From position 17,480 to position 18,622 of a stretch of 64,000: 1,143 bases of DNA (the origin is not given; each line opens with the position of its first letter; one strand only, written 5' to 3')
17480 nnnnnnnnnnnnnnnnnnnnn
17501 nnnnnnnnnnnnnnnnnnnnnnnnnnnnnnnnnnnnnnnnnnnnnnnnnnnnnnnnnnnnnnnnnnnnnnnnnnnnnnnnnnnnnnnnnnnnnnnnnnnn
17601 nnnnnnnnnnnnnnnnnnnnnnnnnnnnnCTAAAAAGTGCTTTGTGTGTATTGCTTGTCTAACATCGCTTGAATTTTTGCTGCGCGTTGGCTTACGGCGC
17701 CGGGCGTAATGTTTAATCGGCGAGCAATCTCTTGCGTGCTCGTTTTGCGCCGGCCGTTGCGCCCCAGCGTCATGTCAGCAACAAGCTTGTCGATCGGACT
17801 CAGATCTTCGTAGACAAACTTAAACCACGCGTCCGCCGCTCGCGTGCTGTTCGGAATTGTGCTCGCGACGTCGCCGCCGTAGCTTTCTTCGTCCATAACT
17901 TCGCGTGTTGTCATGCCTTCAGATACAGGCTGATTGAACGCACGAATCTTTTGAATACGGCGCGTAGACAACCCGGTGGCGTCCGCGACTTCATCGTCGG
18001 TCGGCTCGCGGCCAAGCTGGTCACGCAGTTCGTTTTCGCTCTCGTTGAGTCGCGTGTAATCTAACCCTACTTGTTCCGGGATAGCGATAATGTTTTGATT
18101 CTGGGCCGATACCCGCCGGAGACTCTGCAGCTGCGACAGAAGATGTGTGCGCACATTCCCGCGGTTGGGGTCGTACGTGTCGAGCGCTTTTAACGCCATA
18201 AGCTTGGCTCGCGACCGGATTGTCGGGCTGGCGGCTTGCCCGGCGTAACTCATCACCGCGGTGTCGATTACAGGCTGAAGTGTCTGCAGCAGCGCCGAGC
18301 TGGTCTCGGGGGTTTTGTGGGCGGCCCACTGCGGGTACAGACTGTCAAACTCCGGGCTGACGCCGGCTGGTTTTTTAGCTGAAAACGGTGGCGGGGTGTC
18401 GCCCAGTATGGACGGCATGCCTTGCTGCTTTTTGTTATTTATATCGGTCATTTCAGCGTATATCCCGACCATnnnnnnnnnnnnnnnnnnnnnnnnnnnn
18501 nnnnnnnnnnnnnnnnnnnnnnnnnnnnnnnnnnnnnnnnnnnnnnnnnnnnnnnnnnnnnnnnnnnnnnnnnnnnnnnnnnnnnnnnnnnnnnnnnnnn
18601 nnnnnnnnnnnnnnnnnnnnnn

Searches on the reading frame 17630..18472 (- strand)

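Call 14: search_protein_families(library=phrogs, proteins=[window:17630-18472:-], max_evalue=0.01)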
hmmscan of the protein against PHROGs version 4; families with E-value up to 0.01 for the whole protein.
window:17630-18472:- (280 aa): 3 families
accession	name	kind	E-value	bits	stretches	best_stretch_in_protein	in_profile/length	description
phrog_351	-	transcription regulation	4.2e-12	46.5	1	94-278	545-729/928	RNA polymerase sigma factor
phrog_686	-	DNA, RNA and nucleotide metabolism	7.7e-05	23.9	0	158-181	50-73/76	HTH DNA binding protein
phrog_3282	-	transcription regulation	0.008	17.1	0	245-272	64-91/158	sigma factor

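Call 15: search_protein_families(library=pfam, proteins=[window:17630-18472:-], max_evalue=0.01)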
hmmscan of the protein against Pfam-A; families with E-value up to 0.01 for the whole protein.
window:17630-18472:- (280 aa): 8 families
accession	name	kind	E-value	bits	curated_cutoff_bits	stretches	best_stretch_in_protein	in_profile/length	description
PF04539.22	Sigma70_r3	-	4.6e-10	39.9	25.3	1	141-184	5-49/78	Sigma-70 region 3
PF04545.22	Sigma70_r4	-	0.00026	20.9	24.1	0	243-265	20-42/50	Sigma-70, region 4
PF13404.12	HTH_AsnC-type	-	0.00048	20.3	27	0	244-266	18-40/42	AsnC-type helix-turn-helix domain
PF13412.12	HTH_24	-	0.00048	20.1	21.9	1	244-263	18-37/48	Winged helix-turn-helix DNA-binding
PF12802.13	MarR_2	-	0.0016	19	27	1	236-269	14-46/61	MarR family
PF00440.29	TetR_N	-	0.0021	18.2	24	1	232-264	5-37/47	Bacterial regulatory proteins, tetR family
PF08281.18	Sigma70_r4_2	-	0.0031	17.6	25.7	0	245-264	28-47/54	Sigma-70, region 4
PF13384.12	HTH_23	-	0.0059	16.8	24.6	0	244-262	18-36/50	Homeodomain-like domain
